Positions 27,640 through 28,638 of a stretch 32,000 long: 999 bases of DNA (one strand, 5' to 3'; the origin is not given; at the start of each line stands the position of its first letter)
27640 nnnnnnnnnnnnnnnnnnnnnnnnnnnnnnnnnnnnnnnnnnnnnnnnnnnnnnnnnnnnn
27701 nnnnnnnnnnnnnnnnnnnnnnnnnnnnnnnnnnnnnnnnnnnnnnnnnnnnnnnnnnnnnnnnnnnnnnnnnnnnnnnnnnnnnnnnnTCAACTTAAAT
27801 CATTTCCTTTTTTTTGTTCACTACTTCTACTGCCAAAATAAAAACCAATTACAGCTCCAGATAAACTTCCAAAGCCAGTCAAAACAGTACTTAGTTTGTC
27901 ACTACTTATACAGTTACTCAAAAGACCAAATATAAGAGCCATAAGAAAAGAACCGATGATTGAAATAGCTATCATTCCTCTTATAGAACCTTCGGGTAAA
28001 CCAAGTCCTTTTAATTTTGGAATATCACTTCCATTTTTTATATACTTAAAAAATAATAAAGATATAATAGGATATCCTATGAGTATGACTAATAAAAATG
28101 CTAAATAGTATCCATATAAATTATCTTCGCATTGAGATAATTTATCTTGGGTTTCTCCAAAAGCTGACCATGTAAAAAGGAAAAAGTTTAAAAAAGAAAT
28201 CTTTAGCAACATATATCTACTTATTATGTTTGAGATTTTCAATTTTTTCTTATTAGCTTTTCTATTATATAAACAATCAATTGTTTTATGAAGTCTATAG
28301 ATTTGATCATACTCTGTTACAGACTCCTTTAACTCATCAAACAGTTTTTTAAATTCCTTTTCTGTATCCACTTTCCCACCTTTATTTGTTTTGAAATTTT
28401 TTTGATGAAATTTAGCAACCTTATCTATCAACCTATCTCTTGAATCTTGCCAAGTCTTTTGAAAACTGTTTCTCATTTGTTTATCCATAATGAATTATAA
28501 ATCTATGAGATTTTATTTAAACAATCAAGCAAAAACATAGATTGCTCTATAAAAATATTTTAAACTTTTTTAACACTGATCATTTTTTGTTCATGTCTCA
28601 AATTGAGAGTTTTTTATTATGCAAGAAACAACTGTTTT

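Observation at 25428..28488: Tightly coupled three-gene operon: 4-TM protein, 1-TM Lys-rich protein, PhoD-like metallophosphatase (candidate novel membrane-associated system)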

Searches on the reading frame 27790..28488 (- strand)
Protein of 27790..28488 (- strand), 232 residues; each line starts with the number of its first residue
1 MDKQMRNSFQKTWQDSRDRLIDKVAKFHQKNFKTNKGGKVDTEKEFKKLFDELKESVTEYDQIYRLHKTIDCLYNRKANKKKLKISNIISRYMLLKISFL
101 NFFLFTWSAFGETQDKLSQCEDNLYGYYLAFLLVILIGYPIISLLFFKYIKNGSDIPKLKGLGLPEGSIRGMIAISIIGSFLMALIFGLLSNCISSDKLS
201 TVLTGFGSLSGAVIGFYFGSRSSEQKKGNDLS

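Call 3: search_protein_families(library=pfam, proteins=[window:27790-28488:-], max_evalue=1)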
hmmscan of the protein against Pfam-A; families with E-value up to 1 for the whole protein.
window:27790-28488:- (232 aa): 3 families
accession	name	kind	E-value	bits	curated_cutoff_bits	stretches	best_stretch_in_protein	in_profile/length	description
PF20990.2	DUF2207_C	-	0.0011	19.2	33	1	23-150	84-185/247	Predicted membrane protein (DUF2207) C-terminal domain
PF01036.24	Bac_rhodopsin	-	0.14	12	24.6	0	87-145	123-185/224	Bacteriorhodopsin-like protein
PF25078.1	DUF7801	-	0.3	11.7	33.2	1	17-65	69-116/155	Domain of unknown function (DUF7801)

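Call 4: search_protein_families(library=padloc, proteins=[window:27790-28488:-], max_evalue=1)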
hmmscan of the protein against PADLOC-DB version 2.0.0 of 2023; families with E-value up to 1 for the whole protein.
window:27790-28488:- (232 aa): 0 families

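Call 5: search_protein_families(library=ncbifam, proteins=[window:27790-28488:-], max_evalue=1)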
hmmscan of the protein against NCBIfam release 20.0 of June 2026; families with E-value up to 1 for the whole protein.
window:27790-28488:- (232 aa): 3 families
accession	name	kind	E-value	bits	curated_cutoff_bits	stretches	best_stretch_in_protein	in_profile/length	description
NF050811.1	RelB_ParD_antitoxin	subfamily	0.06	13.6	60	1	20-62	29-69/83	type II toxin-antitoxin system RelB/ParD family antitoxin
NF040480.1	CGLAU_01105_fam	hypoth_equivalog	0.2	11.8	45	1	3-57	104-160/179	CGLAU_01105 family protein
NF008357.0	PRK11146.1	exception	0.44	9.3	439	1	128-211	273-357/414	lipoprotein-releasing ABC transporter permease subunit LolE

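Call 23: find_homologous_proteins(query=window:27790-28488:-)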
Query window:27790-28488:- (232 aa): 13 proteins with E <= 0.001 among 925 candidates.
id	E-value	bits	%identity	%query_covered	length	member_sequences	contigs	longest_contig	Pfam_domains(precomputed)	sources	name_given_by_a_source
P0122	1.1e-144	498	100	98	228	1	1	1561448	-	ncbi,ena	-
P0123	8.8e-22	96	53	51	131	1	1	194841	-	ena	-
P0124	7.9e-17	79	40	53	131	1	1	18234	-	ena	-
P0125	1.5e-14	72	43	52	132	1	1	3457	-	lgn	-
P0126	4.6e-14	70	39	46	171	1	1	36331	-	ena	-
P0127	1.1e-13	69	50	36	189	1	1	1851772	-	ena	-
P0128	1.2e-12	66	43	44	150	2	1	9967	-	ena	-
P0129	1.8e-12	65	38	50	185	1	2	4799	-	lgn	-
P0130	4.0e-12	64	46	40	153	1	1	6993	-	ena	-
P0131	1.9e-11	62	39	47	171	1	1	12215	-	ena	-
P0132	8.0e-11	60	38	42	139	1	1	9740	-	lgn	-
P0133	9.0e-11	60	42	41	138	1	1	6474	-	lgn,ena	-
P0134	1.2e-10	59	36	47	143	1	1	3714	-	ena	-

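Call 24: find_encoding_contigs(protein=P0123, flank=6000, max_places=2)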
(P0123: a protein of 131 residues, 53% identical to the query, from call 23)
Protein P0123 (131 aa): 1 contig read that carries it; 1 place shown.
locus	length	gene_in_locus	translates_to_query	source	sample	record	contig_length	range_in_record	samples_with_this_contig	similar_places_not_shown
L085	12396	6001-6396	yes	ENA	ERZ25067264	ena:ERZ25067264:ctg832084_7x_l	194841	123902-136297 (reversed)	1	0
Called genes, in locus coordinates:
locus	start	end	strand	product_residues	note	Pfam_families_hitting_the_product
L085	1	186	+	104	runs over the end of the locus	PF12728:HTH_17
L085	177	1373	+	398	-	PF00589:Phage_integrase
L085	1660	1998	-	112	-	-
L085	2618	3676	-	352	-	PF04754:Transposase_31, PF27070:HTH_Rpn_C (weak)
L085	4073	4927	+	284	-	PF08401:ArdcN, PF18818:MPTase-PolyVal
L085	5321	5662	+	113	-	-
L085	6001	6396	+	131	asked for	-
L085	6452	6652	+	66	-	-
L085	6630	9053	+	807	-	PF02463:SMC_N, PF13476:AAA_23, PF13555:AAA_29 (faint), PF13304:AAA_21 (faint)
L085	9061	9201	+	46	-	-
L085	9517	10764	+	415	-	PF13676:TIR_2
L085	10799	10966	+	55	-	-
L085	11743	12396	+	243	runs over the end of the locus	-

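Call 25: find_encoding_contigs(protein=P0127, flank=6000, max_places=2)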
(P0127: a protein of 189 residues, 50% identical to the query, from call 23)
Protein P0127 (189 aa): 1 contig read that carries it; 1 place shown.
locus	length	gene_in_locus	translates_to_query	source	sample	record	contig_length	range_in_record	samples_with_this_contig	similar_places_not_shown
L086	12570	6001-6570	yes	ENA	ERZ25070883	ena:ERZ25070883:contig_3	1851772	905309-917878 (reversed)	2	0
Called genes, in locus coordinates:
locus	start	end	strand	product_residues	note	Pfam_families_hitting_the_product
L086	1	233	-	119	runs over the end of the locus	-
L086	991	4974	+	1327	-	-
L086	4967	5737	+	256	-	-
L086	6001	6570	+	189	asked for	-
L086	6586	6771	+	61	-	-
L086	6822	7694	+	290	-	PF13599:Pentapeptide_4 (faint)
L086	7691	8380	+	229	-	PF18765:Polbeta (weak)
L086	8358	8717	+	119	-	-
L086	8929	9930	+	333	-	PF04754:Transposase_31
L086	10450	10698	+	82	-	-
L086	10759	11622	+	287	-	PF13814:Replic_Relax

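Call 56: search_protein_families(library=phrogs, proteins=[window:27790-28488:-], max_evalue=0.1)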
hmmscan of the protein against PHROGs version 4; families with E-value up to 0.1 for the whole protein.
window:27790-28488:- (232 aa): 4 families
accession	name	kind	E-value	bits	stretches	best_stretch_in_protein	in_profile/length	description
phrog_38564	-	unknown function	0.001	20.2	1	169-228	11-72/75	-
phrog_9990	-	unknown function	0.0025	18.7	0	208-229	47-68/72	-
phrog_13256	-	unknown function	0.046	14.6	0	204-227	34-57/62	-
phrog_12825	-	unknown function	0.096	13.6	0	20-73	53-105/159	-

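Call 66: search_protein_families(library=pfam, proteins=[L085:6630-9053:+], max_evalue=0.01)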
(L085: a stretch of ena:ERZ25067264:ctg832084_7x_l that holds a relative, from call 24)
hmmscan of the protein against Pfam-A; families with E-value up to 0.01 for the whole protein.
L085:6630-9053:+ (807 aa): 4 families
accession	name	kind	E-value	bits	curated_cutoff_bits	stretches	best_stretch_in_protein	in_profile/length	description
PF02463.25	SMC_N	-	1.9e-19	70.4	40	1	4-617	2-213/220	RecF/RecN/SMC N terminal domain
PF13476.12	AAA_23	-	3.1e-13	51.3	27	1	6-217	1-201/201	AAA domain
PF13555.12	AAA_29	-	4e-06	26.9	27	1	26-52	22-49/61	P-loop containing region of AAA domain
PF13304.12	AAA_21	-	3.6e-05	24.4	27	0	29-87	3-63/304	AAA domain, putative AbiEii toxin, Type IV TA system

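Call 79: search_protein_representatives(alignment_id=A3)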
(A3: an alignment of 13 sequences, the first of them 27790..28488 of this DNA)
Query: 13 sequences, 162 profile positions. Proteins with E-value up to 0.001 (for the whole library): 1394; up to 1e-10: 225; up to 1e-30: 29. The best 150 are listed.
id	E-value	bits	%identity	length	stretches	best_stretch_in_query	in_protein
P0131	2.9e-53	196.2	-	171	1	2-135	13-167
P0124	6.0e-52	191.9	-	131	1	1-132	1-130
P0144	1.1e-46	174.9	-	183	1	28-157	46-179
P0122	3.5e-43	163.4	-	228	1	6-136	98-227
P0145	3.7e-42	160.1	-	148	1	30-149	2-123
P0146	1.2e-39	151.9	-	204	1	21-140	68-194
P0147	1.6e-39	151.5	-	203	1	21-155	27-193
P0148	6.1e-39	149.6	-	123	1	30-137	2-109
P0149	5.4e-38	146.6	-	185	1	21-137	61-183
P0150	6.3e-38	146.3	-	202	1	16-148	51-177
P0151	1.7e-37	144.9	-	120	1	27-137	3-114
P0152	2.0e-36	141.4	-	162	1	17-138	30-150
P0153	2.5e-36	141.1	-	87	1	44-132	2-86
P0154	2.6e-36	141.1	-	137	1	12-130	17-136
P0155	8.4e-36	139.4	-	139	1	5-135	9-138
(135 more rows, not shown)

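Call 81: predict_structure(alignment_id=A3)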
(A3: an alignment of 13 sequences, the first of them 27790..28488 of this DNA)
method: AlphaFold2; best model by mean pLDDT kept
length: 232 residues; sequences in the alignment: 13
mean_pLDDT: 67.5   pTM: 0.33
mean pLDDT of the five models: 67.5, 66.3, 62.0, 61.5, 57.3
residues with pLDDT >= 90: 0; 70-90: 119; 50-70: 95; < 50: 18
segments of 3 or more residues with pLDDT < 50: 78-81, 157-164, 230-232
pLDDT, mean of each block of 10 residues (from residue 1): 76 80 81 66 76 74 72 57 60 72 68 55 63 71 68 50 52 73 70 69 77 73 54 44
secondary structure, 60 per line:
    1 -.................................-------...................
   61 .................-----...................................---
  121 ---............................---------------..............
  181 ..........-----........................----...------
elements in order: H2-34 H42-77 H83-117 H124-151 H167-190 H196-219

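Call 82: search_protein_families(library=pfam, alignment_id=A5, max_evalue=0.001)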
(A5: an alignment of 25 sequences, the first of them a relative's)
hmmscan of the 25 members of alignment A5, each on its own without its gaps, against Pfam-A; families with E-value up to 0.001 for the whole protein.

A. member 1, P0221 (364 aa): 0 families

B. families by the number of members that match (of 25 scanned): 3 families
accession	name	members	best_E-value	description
PF01471.23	PG_binding_1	1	1.7e-12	Putative peptidoglycan binding domain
PF03160.20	Calx-beta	1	0.00014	Calx-beta domain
PF09925.14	DUF2157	1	0.00016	Predicted membrane protein (DUF2157)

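Call 83: find_related_loci(query=A3, collection=viral_contigs, flank=5000)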
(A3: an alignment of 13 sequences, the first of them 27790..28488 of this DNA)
Query A3 (232 aa) in viral_contigs; peptide patterns used: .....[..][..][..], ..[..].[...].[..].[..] (x = any residue, [..] = any of these).
94 stretches matched a pattern; 4 encode a relative of the query (tblastn E <= 1e-3); 4 distinct loci.
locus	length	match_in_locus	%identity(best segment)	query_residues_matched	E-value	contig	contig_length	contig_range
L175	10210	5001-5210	35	158-229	2e-8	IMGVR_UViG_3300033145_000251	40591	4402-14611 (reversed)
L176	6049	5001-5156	37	162-224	6e-6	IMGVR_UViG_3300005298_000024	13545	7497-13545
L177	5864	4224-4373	39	162-222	9e-6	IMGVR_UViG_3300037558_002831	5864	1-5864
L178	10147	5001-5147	41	169-222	3e-5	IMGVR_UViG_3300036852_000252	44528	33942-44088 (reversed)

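Call 86: search_protein_families(library=phrogs, proteins=[L175:3031-3693:+, L175:3750-4499:+, L175:4642-4881:+, L175:5477-5977:+, L175:6145-6843:+, L175:6837-7532:+, L178:3884-4666:+, L178:4764-5168:+, L178:5406-5813:+, L178:6647-7951:+], max_evalue=0.001)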
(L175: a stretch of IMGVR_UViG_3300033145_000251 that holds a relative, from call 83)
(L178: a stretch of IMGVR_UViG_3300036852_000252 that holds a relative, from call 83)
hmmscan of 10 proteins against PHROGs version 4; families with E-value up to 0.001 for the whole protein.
L175:3031-3693:+ (220 aa): 14 families
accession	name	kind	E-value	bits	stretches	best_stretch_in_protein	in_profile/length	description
phrog_67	-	other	2.9e-59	202.8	1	2-217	114-346/743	DNA methyltransferase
phrog_23224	-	other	1.4e-34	120.8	1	13-204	69-282/305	DNA methyltransferase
phrog_498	-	other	3.6e-30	106.1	1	22-215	214-421/633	DNA methyltransferase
phrog_3008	-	other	1.3e-24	87.9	1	136-215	134-212/244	DNA methyltransferase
phrog_18293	-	other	1.3e-18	68.1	1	140-215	34-108/119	methyltransferase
phrog_23085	-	unknown function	2.2e-16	60.8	1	123-213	19-104/138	-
phrog_8769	-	other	2.4e-15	57.1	1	171-216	10-55/71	methyltransferase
phrog_6952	-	other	1.2e-12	49.1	1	153-214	114-175/181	DNA methyltransferase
phrog_23148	-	unknown function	1.2e-11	45.9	1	150-214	82-146/165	-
phrog_6025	-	other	2.9e-11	44.3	1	3-45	3-45/192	DNA methyltransferase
phrog_18146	-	other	6.3e-09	36.2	1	161-203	57-100/452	DNA methyltransferase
phrog_12862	-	unknown function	1e-07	33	1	13-45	4-36/149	-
phrog_16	-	DNA, RNA and nucleotide metabolism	6.4e-07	28.9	1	135-214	838-909/986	DNA helicase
phrog_12517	-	unknown function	7e-06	26.4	0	165-210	98-143/316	-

L175:3750-4499:+ (249 aa): 2 families
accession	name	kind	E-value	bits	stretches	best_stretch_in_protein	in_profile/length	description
phrog_221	-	other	1.5e-31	111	1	3-243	108-358/367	metallo-phosphoesterase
phrog_20266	-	other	3.7e-11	43.5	1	10-175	178-358/450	metallo-phosphoesterase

L175:4642-4881:+ (79 aa): 0 families

L175:5477-5977:+ (166 aa): 17 families
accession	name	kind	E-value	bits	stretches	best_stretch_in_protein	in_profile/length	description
phrog_119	-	DNA, RNA and nucleotide metabolism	1.1e-11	45.2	1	37-162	134-265/443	HNH endonuclease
phrog_8048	-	DNA, RNA and nucleotide metabolism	5.8e-11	43.1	1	75-157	145-231/273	HNH endonuclease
phrog_8446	-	DNA, RNA and nucleotide metabolism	1.7e-10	42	1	97-153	131-197/211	HNH endonuclease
phrog_2255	-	DNA, RNA and nucleotide metabolism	2.1e-09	38.1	1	6-163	49-180/211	HNH endonuclease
phrog_1035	-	DNA, RNA and nucleotide metabolism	2.3e-09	38.5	1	8-147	61-206/271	endonuclease VII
phrog_1271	-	DNA, RNA and nucleotide metabolism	2.4e-09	38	1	8-159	210-323/361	HNH endonuclease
phrog_740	-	DNA, RNA and nucleotide metabolism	3.8e-09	37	1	99-152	31-85/332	HNH endonuclease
phrog_144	-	DNA, RNA and nucleotide metabolism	1.8e-08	35.2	1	68-159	42-140/175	HNH endonuclease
phrog_7785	-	DNA, RNA and nucleotide metabolism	8.2e-08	33.4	1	40-162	4-122/147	HNH endonuclease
phrog_2340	-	DNA, RNA and nucleotide metabolism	1.4e-07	32.8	1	9-159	7-167/171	endonuclease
phrog_7370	-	DNA, RNA and nucleotide metabolism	2.8e-06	28.4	1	85-159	20-91/115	HNH endonuclease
phrog_4581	-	head and packaging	5e-06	27.2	1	100-156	59-113/395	terminase small subunit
phrog_16986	-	unknown function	1.3e-05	25.9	1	98-149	12-63/248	-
phrog_589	-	DNA, RNA and nucleotide metabolism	1.8e-05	25.6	1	100-151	85-138/179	HNH endonuclease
phrog_333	-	DNA, RNA and nucleotide metabolism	3.7e-05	24.9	1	96-150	23-77/138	HNH endonuclease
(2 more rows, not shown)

L175:6145-6843:+ (232 aa): 3 families
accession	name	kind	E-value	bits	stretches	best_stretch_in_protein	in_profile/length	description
phrog_298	-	DNA, RNA and nucleotide metabolism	5.1e-20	73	1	22-216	57-249/293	exonuclease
phrog_69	-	DNA, RNA and nucleotide metabolism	3.6e-06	27.3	1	72-161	123-233/501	exonuclease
phrog_3953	-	DNA, RNA and nucleotide metabolism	0.00048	20.9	1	66-162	37-120/186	exonuclease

L175:6837-7532:+ (231 aa): 5 families
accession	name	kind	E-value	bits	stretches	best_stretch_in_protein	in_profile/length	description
phrog_155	-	DNA, RNA and nucleotide metabolism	5.3e-27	96.2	1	3-230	65-272/308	Erf-like ssDNA annealing protein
phrog_2324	-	DNA, RNA and nucleotide metabolism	9.5e-11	42.6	1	4-160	9-156/193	Erf-like ssDNA annealing protein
phrog_21649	-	unknown function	1.4e-07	32.1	1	5-131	41-171/351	-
phrog_4171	-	DNA, RNA and nucleotide metabolism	3.7e-06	27.8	1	125-229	253-364/392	RecT-like ssDNA annealing protein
phrog_34331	-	unknown function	0.0002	22.1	1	72-124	99-151/239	-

L178:3884-4666:+ (260 aa): 15 families
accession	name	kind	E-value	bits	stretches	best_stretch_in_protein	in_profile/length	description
phrog_12609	-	lysis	8.6e-34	118.2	1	22-177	20-181/264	endolysin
phrog_670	-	lysis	8.1e-23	82.1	1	15-178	103-253/596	endolysin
phrog_833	-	lysis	3e-12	47.8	1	22-150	27-142/294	endolysin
phrog_2998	-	lysis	4.9e-12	47.1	1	28-198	149-316/485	endolysin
phrog_700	-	lysis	1.2e-11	45.6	1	16-187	202-376/491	endolysin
phrog_1493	-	lysis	2.2e-11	44.6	1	19-181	28-169/394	endolysin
phrog_2338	-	lysis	5.3e-11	43.5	1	23-162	26-151/346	endolysin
phrog_1794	-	lysis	9.4e-10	39.4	1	15-159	43-177/336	amidase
phrog_19265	-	unknown function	1.9e-09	38.7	1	15-138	13-124/293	-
phrog_7698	-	lysis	2.4e-09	38.4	1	5-128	4-124/316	endolysin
phrog_16428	-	lysis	5.6e-08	32.9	1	6-177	244-420/520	endolysin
phrog_14048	-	lysis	9.8e-06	26.5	1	24-126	27-128/305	endolysin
phrog_9611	-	lysis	1.4e-05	25.8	1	28-126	26-129/246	endolysin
phrog_3088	-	lysis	0.00013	22.8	1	24-92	23-94/248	amidase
phrog_880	-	lysis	0.00015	22.3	1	56-177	238-333/435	endolysin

L178:4764-5168:+ (134 aa): 0 families

L178:5406-5813:+ (135 aa): 0 families

L178:6647-7951:+ (434 aa): 0 families
